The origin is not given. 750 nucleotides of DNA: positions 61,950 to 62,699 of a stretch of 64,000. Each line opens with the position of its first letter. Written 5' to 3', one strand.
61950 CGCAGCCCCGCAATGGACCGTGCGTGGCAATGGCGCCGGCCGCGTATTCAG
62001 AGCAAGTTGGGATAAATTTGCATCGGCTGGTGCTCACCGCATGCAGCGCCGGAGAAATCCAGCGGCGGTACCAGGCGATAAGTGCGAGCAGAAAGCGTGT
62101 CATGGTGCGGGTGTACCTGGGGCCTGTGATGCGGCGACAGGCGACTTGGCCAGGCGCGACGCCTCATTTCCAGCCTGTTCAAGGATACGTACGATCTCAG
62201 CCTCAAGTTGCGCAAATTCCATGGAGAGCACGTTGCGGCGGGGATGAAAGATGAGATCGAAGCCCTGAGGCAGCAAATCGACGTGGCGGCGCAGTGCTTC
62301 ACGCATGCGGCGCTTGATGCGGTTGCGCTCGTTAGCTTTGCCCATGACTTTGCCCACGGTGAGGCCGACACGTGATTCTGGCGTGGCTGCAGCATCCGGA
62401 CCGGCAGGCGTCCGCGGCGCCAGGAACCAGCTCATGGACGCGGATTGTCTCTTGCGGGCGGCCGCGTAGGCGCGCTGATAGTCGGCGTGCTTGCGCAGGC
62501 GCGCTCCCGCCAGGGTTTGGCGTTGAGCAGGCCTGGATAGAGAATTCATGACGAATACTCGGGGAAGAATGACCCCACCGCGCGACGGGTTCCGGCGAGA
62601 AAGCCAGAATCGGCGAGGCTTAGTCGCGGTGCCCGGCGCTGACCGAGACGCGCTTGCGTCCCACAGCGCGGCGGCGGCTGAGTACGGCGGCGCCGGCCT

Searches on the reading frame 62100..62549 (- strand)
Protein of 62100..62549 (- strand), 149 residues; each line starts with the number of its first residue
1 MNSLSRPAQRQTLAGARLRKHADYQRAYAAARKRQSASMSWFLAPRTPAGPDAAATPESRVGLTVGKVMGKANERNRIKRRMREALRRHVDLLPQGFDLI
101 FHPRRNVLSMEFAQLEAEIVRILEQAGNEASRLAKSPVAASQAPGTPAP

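Call 73: search_protein_families(library=pfam, proteins=[window:62100-62549:-], max_evalue=0.00001)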
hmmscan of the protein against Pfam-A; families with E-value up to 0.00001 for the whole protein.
window:62100-62549:- (149 aa): 1 family
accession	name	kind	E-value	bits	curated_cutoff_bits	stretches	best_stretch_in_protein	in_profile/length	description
PF00825.24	Ribonuclease_P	-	3.1e-24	85.5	22.3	1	16-126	5-108/109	Ribonuclease P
